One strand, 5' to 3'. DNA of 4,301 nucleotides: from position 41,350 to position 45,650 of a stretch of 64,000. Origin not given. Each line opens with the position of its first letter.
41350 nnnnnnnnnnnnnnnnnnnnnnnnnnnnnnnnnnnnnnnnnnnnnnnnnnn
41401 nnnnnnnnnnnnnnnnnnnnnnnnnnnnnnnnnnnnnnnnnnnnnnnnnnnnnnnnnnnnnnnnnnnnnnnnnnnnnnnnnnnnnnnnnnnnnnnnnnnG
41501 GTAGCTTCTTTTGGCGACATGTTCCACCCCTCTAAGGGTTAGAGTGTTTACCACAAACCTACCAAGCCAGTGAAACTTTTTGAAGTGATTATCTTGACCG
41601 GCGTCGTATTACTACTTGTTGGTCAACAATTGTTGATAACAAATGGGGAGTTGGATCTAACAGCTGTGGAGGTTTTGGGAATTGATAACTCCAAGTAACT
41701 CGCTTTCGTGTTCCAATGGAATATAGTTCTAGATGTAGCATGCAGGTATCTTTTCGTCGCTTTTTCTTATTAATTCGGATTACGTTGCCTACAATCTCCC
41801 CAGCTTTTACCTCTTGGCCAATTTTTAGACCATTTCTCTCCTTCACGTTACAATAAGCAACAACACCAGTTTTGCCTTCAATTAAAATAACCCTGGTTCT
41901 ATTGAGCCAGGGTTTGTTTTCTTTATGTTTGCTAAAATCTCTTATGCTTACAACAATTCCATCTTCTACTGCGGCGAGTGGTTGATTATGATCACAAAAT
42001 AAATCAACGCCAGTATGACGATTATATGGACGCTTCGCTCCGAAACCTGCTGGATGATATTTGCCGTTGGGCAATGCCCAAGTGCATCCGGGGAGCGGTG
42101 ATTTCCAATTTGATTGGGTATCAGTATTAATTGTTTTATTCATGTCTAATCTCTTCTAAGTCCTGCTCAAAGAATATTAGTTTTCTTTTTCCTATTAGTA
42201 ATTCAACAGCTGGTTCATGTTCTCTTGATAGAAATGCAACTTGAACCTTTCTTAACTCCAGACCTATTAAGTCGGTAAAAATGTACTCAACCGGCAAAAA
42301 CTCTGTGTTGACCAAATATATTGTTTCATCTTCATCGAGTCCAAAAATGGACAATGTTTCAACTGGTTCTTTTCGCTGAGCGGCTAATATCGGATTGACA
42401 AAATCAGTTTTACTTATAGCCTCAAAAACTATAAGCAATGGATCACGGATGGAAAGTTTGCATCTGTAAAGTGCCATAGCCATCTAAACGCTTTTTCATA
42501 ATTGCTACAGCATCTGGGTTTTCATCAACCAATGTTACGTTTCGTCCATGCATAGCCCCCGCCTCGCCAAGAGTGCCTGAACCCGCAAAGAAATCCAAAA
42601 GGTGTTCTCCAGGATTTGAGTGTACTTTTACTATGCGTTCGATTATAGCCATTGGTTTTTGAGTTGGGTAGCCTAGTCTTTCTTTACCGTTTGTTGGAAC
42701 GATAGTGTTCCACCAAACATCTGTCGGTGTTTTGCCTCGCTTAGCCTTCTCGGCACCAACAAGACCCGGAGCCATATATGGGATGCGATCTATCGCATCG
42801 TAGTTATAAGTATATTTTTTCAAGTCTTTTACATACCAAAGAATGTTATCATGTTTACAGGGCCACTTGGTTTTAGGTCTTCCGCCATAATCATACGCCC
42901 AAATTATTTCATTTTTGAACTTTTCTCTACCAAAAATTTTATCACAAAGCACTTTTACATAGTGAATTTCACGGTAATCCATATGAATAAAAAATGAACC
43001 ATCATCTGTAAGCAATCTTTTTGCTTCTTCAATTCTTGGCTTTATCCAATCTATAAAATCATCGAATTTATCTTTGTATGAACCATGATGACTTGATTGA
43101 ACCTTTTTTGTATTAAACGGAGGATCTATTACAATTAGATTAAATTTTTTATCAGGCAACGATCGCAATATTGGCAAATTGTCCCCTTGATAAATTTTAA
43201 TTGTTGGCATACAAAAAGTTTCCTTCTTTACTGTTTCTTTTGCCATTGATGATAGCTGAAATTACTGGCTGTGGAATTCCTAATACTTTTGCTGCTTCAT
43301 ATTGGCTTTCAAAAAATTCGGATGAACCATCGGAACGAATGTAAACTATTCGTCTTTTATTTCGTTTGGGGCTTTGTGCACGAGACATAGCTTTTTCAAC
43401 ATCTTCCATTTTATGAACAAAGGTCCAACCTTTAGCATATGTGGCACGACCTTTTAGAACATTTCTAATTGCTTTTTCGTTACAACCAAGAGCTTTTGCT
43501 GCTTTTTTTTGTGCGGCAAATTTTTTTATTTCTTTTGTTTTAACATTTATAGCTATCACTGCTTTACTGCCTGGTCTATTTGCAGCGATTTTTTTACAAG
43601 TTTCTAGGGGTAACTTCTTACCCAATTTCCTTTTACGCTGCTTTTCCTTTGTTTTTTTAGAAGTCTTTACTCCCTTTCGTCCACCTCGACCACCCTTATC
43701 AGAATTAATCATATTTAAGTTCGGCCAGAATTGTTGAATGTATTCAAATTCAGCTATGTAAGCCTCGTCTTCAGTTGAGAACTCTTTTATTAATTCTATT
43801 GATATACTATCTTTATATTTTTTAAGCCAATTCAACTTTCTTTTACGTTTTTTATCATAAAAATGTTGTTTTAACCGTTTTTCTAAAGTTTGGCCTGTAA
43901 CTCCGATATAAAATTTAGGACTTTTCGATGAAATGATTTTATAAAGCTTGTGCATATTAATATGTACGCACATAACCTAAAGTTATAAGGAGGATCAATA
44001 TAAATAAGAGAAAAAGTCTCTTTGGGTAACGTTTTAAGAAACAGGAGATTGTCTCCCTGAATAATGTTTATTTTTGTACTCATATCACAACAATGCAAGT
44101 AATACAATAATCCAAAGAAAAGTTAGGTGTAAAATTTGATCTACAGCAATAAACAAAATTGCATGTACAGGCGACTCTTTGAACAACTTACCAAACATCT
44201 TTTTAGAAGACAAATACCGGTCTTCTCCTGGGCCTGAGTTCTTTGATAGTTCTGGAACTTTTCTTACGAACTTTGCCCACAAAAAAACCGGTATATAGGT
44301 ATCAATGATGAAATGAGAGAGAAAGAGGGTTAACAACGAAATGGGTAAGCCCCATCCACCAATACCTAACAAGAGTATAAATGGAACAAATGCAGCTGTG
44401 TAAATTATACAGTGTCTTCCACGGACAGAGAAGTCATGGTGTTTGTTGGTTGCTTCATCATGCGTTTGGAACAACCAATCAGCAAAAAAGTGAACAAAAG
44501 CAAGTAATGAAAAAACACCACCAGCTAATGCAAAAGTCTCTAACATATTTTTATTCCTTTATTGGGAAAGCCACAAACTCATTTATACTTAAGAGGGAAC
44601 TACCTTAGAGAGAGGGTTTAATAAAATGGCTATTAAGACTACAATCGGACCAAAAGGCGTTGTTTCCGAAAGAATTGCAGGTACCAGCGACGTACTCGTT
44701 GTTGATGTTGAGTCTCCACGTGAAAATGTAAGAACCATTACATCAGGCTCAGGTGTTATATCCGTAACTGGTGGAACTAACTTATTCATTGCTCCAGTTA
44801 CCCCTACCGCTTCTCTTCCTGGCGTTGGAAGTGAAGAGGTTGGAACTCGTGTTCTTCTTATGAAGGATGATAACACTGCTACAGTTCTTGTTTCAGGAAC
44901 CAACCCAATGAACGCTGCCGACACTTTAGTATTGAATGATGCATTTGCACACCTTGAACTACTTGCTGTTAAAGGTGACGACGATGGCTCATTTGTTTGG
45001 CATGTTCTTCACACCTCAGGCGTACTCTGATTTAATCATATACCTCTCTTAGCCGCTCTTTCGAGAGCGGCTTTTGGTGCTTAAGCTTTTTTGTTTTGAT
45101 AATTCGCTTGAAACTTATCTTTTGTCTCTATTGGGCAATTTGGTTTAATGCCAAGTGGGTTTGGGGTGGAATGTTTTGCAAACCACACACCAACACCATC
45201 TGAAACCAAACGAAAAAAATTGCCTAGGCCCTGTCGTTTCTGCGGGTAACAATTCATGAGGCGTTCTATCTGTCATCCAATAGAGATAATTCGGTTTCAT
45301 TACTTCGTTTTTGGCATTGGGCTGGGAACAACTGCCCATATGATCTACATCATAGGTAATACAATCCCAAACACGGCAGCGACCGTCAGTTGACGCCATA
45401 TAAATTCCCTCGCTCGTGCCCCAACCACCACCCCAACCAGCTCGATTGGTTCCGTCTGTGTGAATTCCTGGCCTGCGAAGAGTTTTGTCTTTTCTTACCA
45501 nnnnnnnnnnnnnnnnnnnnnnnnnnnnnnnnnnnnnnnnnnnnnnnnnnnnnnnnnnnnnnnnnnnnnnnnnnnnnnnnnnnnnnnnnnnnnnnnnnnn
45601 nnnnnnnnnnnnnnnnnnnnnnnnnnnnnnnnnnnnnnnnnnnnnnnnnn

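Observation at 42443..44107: GIY-YIG homing endonuclease inserted exactly after the DPPY motif of a methyltransferase, leaving a 42-aa N-terminal remnant upstream of an intact paralogous MTase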

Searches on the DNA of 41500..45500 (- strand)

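Call 4: search_rna_families(source=window, start=41500, end=45500, threshold=evalue, max_evalue=10)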
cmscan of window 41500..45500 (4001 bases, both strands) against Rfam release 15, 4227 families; matches with E-value up to 10: 7.
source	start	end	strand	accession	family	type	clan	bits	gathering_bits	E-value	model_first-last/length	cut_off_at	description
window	45138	45218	-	RF04087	MIR5565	Gene; miRNA;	-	23.2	80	0.098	1-109/109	no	MIR5565 microRNA precursor family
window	42946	43043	-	RF00350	snoZ152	Gene; snRNA; snoRNA; CD-box;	-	20.4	50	3.1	1-109/109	no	Small nucleolar RNA Z152/R70/R12/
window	44009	44140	+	RF02053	STnc430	Gene; sRNA;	-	20.1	47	7.6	1-162/162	no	Enterobacterial sRNA STnc430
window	43948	44090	-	RF01291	SNORD97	Gene; snRNA; snoRNA; CD-box;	-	19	45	7.1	1-142/142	no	Small nucleolar RNA SNORD97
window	44788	44976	-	RF01889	lincRNA-p21_1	Gene; lncRNA;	-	18.5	75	3.8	1-174/174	no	LincRNA-p21 conserved region 1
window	42464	42533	-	RF00278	SNORD50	Gene; snRNA; snoRNA; CD-box;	-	18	42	5.3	1-72/72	no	Small nucleolar RNA SNORD50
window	45031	45128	+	RF02498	Atu_C3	Gene; sRNA;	-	14.8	100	7.1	1-156/156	no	Rhizobiales sRNA Atu_C3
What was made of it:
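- On Group I intron-encoded endonuclease / intron-split gene: No Intron_gpI hit at E≤10 in 41500-45500 (call 4).
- The Rfam scan at E≤10 found none (call 4). No Intron_gpI or any other plausible RNA family is found at E≤10 over 41500-45500 (call 4).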

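Call 5: search_dna_similar(query=window:41500-45500:-, collection=phages, mode=distant, max_rows=30)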
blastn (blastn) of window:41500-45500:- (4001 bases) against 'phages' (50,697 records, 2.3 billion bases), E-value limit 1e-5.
No match.
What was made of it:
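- Tried and rejected: blastn of 41500-45500 against 50,697 phage records gave no match (call 5).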

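Call 37: search_rna_families(source=L026, start=2200, end=3900, threshold=evalue, max_evalue=1)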
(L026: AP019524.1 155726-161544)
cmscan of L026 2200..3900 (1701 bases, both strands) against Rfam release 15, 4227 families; matches with E-value up to 1: 2.
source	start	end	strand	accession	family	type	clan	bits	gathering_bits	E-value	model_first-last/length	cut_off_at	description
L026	2990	3053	-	RF02846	Ref84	Gene; antisense;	-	31.7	52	0.12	1-87/87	no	Enterococcus sRNA 84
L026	3011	3039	+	RF01103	UPD-PKc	Cis-reg;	-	23.5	40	0.58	1-29/29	no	Pseudoknot of upstream pseudoknot domain (UPD) of the 3'UTR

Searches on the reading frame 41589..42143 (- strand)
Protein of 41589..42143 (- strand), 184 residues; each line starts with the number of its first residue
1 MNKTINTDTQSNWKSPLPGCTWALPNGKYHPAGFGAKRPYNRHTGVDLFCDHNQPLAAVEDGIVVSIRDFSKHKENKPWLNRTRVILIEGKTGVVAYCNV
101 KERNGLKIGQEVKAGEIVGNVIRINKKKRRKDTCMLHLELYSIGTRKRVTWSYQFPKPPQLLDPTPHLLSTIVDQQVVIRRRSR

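Call 3: search_protein_families(library=pfam, proteins=[window:41589-42143:-], max_evalue=0.01)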
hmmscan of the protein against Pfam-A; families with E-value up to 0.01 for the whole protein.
window:41589-42143:- (184 aa): 1 family
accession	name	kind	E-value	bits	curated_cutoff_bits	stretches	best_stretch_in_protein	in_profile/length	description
PF01551.29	Peptidase_M23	-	5.4e-10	39.8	28.7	1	42-143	2-90/96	Peptidase family M23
